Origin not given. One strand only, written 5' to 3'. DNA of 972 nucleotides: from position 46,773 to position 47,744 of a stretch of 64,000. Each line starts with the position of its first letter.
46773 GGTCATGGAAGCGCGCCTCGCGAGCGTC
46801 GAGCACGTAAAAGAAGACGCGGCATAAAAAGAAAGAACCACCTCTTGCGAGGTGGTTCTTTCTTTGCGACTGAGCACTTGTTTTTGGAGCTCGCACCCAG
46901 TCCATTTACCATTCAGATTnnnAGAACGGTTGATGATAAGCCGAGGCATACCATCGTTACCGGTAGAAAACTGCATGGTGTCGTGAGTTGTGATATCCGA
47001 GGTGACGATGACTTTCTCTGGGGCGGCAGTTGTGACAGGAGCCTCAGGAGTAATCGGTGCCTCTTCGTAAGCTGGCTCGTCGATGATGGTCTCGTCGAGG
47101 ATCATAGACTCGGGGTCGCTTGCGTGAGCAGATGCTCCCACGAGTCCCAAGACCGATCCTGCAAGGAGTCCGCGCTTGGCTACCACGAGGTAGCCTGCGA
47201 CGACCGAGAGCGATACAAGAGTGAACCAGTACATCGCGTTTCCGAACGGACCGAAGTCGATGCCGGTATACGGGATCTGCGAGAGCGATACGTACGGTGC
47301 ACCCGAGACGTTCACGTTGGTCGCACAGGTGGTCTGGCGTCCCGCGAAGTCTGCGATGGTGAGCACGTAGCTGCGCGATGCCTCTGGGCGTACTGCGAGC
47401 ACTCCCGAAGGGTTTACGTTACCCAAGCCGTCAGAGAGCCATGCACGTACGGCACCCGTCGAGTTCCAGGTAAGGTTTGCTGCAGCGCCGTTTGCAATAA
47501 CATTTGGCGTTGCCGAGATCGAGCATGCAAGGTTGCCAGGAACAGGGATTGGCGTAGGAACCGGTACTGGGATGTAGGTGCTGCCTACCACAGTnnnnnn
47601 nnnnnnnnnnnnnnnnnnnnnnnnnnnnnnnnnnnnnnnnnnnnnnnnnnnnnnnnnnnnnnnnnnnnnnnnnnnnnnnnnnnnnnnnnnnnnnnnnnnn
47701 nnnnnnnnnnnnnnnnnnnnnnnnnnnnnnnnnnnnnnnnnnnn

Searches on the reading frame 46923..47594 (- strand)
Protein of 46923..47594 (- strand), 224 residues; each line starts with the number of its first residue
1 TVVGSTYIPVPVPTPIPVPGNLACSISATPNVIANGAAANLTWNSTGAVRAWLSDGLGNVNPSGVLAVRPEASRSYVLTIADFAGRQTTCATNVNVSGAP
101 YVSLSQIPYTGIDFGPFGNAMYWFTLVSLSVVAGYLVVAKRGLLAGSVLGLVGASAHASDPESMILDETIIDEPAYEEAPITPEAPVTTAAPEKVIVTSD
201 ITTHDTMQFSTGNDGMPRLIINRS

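Call 58: predict_structure(alignment_id=A4)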
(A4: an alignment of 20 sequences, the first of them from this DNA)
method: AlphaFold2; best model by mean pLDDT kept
length: 224 residues; sequences in the alignment: 20
mean_pLDDT: 72.5   pTM: 0.41
mean pLDDT of the five models: 72.5, 71.3, 71.1, 70.8, 70.6
residues with pLDDT >= 90: 77; 70-90: 42; 50-70: 64; < 50: 41
segments of 3 or more residues with pLDDT < 50: 1-3, 153-155, 157-170, 188-198
pLDDT, mean of each block of 10 residues (from residue 1): 56 63 96 93 96 94 96 96 95 89 52 67 89 85 57 49 46 52 49 44 65 73 62
secondary structure, 60 per line:
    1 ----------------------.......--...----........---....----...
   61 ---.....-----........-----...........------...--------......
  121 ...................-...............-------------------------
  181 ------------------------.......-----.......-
elements in order: E23-29 E32-34 E39-46 E50-53 E58-60 E64-68 E74-81 E87-97 H115-139 H141-155 E205-211 E217-223

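Call 61: fold_search(model_id=the predicted structure, library=pdb)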
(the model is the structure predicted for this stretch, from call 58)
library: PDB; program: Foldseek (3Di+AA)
matches with E <= 10: 1396; with E <= 0.001: 0
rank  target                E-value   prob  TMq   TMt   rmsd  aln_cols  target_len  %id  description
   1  2ox5_D                1.0e-03  1.00  0.30  0.56   3.3        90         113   17  The SoxYZ complex of Paracoccus pantotrophus (released 2007-05-22)
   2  2oxh_Y                1.1e-03  1.00  0.29  0.55   4.9        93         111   16  The SOXYZ Complex of Paracoccus Pantotrophus (released 2007-05-22)
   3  2oxh_D                1.4e-03  1.00  0.29  0.55   3.1        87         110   16  The SOXYZ Complex of Paracoccus Pantotrophus (released 2007-05-22)
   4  2oxg_B                1.6e-03  1.00  0.29  0.55   3.1        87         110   16  The SoxYZ Complex of Paracoccus pantotrophus (released 2007-05-22)
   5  2oxg_F                1.9e-03  1.00  0.28  0.54   3.2        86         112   16  The SoxYZ Complex of Paracoccus pantotrophus (released 2007-05-22)
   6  2oxh_B                2.1e-03  1.00  0.30  0.55   4.8        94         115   16  The SOXYZ Complex of Paracoccus Pantotrophus (released 2007-05-22)
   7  2oxg_D                2.2e-03  1.00  0.30  0.57   3.3        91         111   16  The SoxYZ Complex of Paracoccus pantotrophus (released 2007-05-22)
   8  2oxh_F                2.2e-03  1.00  0.29  0.54   3.1        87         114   16  The SOXYZ Complex of Paracoccus Pantotrophus (released 2007-05-22)
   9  2ox5_A                2.5e-03  1.00  0.29  0.58   3.5       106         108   12  The SoxYZ complex of Paracoccus pantotrophus (released 2007-05-22)
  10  2ox5_F                2.6e-03  1.00  0.29  0.55   4.9        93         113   16  The SoxYZ complex of Paracoccus pantotrophus (released 2007-05-22)
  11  2ox5_Y                2.8e-03  1.00  0.28  0.53   3.1        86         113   16  The SoxYZ complex of Paracoccus pantotrophus (released 2007-05-22)
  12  2oxg_Y                2.8e-03  1.00  0.28  0.53   3.6        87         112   17  The SoxYZ Complex of Paracoccus pantotrophus (released 2007-05-22)
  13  2ox5_B                3.1e-03  1.00  0.28  0.54   3.1        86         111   16  The SoxYZ complex of Paracoccus pantotrophus (released 2007-05-22)
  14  2p9r_B                3.1e-03  1.00  0.23  0.44   5.4        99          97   10  Human alpha2-macroglogulin is composed of multiple domains, as predicted by homology with complement component C3 (released 2007-08-21)
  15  2oz4_A                3.3e-03  1.00  0.24  0.21   5.0        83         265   13  Structural Plasticity in IgSF Domain 4 of ICAM-1 Mediates Cell Surface Dimerization (released 2007-10-16)
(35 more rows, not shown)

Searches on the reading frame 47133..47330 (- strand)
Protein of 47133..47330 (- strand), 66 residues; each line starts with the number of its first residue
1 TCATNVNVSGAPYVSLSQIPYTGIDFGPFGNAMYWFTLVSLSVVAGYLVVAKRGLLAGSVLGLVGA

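Call 8: find_homologous_proteins(query=window:47133-47330:-, max_evalue=10)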
Query seq(66 aa): 2 candidates shared short words with the query, none scored E <= 10.

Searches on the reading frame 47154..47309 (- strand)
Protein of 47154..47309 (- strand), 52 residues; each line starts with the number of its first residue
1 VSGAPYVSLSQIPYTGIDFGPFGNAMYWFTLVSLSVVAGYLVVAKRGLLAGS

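Call 22: find_related_loci(query=A2, collection=metagenome_contigs, flank=10000)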
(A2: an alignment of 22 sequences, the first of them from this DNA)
Query A2 (52 aa) in metagenome_contigs; peptide patterns used: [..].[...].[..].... (x = any residue, [..] = any of these).
401 stretches matched a pattern; 326 encode a relative of the query (tblastn E <= 1e-3); the best 80 are kept; 80 distinct loci.
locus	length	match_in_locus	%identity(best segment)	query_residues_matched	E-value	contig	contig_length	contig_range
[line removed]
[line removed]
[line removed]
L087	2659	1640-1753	79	6-43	9e-17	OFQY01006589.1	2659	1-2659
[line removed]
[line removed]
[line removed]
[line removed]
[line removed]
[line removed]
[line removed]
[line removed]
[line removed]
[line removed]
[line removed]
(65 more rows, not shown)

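Call 47: search_protein_representatives(alignment_id=A3)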
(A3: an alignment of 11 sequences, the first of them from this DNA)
Query: 11 sequences, 52 profile positions. Proteins with E-value up to 0.001 (for the whole library): 875; up to 1e-10: 356; up to 1e-30: 0. The best 150 are listed.
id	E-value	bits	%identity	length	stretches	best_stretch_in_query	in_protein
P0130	5.5e-22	93.3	-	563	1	2-52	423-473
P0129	2.0e-21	91.5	-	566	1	3-52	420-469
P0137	7.8e-21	89.6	-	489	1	3-49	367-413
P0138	9.3e-21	89.4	-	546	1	2-50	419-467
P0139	1.4e-20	88.8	-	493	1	4-50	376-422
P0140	1.7e-20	88.5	-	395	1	5-50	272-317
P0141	1.8e-20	88.4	-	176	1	3-51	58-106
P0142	2.3e-20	88.1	-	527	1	4-50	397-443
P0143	3.1e-20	87.7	-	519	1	4-51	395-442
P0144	3.7e-20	87.5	-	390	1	3-49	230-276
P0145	3.8e-20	87.4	-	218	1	1-51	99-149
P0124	3.8e-20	87.4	-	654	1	1-51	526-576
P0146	4.0e-20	87.4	-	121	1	4-49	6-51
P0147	4.5e-20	87.2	-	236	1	1-51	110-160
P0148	4.6e-20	87.2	-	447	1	2-50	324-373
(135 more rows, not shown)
